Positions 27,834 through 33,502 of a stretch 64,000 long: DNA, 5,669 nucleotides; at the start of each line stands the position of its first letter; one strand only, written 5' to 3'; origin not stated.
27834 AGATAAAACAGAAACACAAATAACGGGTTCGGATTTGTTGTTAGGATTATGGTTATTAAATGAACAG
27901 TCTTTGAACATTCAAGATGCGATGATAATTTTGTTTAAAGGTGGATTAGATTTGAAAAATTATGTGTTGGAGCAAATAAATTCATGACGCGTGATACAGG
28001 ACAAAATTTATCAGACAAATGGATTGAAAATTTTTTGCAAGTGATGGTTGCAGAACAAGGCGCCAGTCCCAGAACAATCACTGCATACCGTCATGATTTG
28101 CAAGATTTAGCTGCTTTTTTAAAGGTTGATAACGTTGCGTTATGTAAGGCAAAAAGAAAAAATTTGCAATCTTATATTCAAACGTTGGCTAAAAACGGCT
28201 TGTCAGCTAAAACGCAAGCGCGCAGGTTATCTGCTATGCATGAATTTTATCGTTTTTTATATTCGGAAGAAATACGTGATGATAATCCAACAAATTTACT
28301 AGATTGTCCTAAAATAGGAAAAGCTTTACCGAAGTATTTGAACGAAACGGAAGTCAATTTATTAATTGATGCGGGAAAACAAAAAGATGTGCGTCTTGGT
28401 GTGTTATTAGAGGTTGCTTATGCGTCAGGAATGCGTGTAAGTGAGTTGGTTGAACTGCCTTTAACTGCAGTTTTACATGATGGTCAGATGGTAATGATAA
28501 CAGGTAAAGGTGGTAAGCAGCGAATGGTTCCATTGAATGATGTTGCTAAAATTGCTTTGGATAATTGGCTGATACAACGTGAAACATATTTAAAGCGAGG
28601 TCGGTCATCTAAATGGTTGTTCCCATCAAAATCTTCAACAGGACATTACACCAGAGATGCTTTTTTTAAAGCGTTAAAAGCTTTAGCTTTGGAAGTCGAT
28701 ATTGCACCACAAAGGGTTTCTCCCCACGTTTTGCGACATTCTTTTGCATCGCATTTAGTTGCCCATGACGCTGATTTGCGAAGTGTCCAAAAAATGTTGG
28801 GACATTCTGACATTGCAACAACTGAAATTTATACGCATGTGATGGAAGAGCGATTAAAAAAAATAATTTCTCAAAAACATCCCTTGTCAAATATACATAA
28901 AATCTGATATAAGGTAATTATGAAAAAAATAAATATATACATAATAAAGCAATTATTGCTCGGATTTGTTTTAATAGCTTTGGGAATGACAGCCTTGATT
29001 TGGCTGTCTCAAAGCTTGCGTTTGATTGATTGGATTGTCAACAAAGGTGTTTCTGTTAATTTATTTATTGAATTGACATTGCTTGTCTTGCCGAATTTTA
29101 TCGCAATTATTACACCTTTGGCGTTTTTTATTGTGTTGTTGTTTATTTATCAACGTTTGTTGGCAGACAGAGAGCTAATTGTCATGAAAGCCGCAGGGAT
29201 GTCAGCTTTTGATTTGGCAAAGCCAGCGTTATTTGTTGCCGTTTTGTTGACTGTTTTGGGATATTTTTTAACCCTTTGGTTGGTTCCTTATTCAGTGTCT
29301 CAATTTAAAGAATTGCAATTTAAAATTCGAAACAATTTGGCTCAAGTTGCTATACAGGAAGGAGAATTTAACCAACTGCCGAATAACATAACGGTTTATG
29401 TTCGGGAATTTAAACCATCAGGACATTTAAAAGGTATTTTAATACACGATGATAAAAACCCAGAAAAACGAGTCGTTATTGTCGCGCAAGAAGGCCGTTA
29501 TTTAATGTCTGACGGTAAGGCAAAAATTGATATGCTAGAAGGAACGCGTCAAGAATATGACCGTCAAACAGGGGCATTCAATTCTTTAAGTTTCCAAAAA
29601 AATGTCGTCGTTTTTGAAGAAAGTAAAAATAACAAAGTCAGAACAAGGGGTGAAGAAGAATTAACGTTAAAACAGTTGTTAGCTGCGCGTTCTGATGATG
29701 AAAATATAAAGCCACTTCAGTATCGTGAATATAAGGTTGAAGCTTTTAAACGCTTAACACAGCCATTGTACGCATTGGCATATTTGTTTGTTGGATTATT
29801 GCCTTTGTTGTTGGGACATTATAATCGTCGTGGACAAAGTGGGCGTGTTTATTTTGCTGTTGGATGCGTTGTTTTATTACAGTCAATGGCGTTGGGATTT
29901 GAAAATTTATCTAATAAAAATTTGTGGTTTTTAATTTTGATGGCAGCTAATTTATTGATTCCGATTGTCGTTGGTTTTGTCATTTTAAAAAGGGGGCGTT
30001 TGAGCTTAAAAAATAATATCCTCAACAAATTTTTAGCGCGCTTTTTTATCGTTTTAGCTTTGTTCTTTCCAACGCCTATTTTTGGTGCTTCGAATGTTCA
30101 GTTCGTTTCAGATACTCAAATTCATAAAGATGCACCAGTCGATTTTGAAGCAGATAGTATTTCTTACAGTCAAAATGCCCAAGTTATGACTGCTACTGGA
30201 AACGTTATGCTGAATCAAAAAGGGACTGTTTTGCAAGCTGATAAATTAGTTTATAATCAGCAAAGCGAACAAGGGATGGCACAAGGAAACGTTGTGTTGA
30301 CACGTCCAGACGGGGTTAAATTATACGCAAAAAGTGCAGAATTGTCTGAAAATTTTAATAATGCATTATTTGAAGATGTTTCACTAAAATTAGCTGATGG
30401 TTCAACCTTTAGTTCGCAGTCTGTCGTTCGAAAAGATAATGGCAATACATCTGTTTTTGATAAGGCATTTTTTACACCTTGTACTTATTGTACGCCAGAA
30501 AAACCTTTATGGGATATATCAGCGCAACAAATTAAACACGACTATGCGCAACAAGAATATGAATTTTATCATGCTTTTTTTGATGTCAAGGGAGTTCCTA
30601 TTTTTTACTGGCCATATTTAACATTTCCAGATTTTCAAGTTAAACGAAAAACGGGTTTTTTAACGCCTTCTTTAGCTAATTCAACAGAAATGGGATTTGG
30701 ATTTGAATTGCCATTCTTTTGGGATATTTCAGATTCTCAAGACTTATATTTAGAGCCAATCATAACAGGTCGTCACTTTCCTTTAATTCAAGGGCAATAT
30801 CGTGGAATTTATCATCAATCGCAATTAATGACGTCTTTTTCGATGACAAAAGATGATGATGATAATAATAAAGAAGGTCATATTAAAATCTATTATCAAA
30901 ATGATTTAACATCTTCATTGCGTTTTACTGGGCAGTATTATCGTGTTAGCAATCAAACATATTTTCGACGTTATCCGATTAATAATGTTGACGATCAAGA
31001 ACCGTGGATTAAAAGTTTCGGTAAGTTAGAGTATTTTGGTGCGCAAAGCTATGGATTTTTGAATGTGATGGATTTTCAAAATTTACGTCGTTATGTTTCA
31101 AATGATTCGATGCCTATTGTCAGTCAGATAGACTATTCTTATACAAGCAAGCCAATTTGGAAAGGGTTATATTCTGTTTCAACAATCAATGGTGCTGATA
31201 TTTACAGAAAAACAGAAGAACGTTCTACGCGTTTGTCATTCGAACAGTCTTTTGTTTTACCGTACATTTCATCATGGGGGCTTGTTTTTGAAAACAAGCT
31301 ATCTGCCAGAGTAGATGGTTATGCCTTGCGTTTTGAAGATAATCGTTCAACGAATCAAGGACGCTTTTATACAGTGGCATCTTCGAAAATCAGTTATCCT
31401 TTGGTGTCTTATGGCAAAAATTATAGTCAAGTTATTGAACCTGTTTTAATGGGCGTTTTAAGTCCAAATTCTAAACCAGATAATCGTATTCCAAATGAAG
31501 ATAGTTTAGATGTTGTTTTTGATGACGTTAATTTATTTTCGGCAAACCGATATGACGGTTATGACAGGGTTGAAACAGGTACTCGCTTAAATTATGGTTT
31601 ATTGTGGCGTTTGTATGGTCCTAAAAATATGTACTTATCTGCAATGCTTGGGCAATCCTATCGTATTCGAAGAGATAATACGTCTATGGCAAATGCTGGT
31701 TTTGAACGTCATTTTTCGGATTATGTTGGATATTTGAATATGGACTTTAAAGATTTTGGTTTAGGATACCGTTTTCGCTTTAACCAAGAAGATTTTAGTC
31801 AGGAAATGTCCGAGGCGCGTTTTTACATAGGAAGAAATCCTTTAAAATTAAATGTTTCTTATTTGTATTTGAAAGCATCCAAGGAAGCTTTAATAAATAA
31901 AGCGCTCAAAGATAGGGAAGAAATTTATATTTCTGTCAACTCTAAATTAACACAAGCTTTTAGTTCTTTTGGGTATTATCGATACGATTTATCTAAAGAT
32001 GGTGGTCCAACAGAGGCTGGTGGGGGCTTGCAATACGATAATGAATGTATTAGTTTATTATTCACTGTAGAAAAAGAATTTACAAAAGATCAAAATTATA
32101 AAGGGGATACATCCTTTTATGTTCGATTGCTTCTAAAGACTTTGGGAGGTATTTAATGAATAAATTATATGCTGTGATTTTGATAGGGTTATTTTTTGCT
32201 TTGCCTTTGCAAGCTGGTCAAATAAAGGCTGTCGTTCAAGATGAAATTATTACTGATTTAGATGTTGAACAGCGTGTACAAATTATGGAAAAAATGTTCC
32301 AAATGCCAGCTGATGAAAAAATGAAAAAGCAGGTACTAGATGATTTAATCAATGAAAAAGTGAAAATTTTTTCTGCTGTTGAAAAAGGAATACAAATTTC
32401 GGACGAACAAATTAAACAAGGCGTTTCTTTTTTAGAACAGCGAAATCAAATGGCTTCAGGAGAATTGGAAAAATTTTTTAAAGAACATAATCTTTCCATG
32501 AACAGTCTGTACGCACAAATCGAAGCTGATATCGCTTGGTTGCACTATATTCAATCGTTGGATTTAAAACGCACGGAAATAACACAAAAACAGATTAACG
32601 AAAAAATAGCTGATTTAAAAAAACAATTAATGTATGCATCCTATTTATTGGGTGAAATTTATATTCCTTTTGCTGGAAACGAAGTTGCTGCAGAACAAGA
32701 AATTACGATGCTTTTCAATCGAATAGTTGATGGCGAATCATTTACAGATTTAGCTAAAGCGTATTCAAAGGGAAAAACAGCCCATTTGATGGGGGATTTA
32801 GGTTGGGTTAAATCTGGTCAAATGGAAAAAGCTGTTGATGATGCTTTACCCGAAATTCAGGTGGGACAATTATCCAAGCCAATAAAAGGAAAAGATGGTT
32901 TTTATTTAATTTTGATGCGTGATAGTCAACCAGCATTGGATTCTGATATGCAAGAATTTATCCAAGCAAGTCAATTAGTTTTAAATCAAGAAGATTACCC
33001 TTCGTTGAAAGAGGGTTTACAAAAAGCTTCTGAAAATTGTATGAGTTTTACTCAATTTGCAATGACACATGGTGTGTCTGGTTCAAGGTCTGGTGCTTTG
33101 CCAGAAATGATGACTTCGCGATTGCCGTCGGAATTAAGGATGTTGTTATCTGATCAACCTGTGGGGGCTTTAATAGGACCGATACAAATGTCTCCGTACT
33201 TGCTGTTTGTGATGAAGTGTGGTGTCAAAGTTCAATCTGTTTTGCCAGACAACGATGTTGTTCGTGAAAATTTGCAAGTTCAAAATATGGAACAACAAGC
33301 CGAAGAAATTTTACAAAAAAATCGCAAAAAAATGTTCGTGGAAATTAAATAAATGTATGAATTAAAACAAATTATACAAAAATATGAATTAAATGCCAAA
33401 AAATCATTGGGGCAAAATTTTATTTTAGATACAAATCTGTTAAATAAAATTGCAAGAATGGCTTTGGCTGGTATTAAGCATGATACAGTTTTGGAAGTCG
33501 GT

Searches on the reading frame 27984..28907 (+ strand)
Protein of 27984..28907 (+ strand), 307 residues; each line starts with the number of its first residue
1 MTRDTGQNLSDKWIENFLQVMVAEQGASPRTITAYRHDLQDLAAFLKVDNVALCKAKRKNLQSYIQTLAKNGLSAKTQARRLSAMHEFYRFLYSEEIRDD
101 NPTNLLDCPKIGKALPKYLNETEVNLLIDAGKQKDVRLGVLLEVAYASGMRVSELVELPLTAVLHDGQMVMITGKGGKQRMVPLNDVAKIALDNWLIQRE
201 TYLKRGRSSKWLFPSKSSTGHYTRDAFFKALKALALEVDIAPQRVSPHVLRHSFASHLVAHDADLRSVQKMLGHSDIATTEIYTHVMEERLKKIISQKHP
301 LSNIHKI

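Call 9: search_protein_families(library=pfam, proteins=[window:27984-28907:+], max_evalue=0.001)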
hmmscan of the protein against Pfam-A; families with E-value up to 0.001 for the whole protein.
window:27984-28907:+ (307 aa): 3 families
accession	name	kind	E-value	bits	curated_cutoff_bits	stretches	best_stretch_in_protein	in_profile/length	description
PF00589.27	Phage_integrase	-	2.2e-41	142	27.1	1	117-289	1-171/172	Phage integrase family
PF02899.23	Phage_int_SAM_1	-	4.6e-20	72.1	22.3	1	14-95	1-82/83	Phage integrase, N-terminal SAM-like domain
PF13495.12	Phage_int_SAM_4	-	1.4e-08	35.4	27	1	13-97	1-83/85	Phage integrase, N-terminal SAM-like domain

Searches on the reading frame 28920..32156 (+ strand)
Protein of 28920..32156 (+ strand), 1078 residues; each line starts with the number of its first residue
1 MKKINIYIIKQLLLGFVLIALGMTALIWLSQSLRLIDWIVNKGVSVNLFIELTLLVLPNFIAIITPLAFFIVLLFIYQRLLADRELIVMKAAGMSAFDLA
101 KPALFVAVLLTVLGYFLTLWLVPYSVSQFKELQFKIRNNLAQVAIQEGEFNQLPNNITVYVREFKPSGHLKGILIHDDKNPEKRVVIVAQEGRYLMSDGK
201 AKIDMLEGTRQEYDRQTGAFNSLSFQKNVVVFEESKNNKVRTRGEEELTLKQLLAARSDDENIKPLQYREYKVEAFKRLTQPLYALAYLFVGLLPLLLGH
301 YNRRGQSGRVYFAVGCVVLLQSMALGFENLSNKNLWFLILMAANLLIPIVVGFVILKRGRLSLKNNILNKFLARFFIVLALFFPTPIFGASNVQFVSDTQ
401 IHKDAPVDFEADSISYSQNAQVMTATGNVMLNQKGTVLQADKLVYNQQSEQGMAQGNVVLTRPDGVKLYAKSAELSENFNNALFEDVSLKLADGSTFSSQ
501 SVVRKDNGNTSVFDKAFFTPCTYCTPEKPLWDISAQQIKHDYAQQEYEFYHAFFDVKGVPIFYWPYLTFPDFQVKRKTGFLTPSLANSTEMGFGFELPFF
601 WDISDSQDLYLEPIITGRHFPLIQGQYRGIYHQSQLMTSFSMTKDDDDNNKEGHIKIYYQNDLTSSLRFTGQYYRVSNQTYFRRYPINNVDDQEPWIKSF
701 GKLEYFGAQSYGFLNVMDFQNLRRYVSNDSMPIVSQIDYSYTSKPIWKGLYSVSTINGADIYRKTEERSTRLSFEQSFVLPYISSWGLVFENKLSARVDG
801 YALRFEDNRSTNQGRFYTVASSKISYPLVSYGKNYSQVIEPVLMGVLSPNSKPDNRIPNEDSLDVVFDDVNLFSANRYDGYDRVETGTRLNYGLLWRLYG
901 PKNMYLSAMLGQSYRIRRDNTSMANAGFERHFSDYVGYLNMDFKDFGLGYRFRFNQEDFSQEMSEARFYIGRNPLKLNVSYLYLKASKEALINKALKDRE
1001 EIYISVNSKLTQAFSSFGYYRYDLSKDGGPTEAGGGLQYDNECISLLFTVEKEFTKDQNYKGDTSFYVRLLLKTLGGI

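Call 9: search_protein_families(library=pfam, proteins=[window:28920-32156:+], max_evalue=0.001)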
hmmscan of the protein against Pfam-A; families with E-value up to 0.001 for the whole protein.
window:28920-32156:+ (1078 aa): 4 families
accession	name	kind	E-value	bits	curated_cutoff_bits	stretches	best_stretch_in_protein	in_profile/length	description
PF03739.19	LptF_LptG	-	1.2e-68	232.2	27.9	1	7-355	2-350/353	Lipopolysaccharide export system permease LptF/LptG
PF04453.20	LptD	-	7.1e-43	147.8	22.4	1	659-1011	10-381/384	LPS transport system D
PF03968.19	LptD_N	-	0.00011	22.8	20.4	1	410-460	3-44/113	LptA/(LptD N-terminal domain) LPS transport protein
PF01757.29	Acyl_transf_3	-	0.00099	18.7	31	1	271-393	71-170/326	Acyltransferase domain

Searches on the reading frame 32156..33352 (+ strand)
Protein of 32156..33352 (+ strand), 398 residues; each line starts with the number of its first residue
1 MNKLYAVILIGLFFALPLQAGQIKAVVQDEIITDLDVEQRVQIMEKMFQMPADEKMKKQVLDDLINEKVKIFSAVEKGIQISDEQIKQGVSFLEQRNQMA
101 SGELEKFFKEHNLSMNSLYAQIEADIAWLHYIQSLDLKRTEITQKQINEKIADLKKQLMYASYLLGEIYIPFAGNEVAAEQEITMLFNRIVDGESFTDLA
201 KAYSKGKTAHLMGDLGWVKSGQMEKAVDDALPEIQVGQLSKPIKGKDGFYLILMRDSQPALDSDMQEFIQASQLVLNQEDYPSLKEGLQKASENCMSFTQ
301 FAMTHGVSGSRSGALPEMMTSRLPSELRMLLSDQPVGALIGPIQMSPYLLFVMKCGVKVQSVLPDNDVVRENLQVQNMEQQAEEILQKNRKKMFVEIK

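Call 9: search_protein_families(library=pfam, proteins=[window:32156-33352:+], max_evalue=0.001)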
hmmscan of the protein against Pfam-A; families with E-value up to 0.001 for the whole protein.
window:32156-33352:+ (398 aa): 6 families
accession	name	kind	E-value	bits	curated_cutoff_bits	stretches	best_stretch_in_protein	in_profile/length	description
PF00639.27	Rotamase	-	4.7e-17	63.2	21.7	1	176-255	15-96/97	PPIC-type PPIASE domain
PF13616.12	Rotamase_3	-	2.2e-15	57.7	22.5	1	168-256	21-114/116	PPIC-type PPIASE domain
PF09312.16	SurA_N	-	7.9e-13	49.1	30.8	1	22-127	3-113/118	SurA N-terminal domain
PF13624.11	SurA_N_3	-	1.4e-06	28.6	27.2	1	25-128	42-158/162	SurA-like N-terminal domain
PF13145.12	Rotamase_2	-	4.3e-06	28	27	1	191-261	46-112/121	PPIC-type PPIASE domain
PF13623.11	SurA_N_2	-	5.4e-05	23.5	28.5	1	19-95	38-124/145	SurA-like N-terminal domain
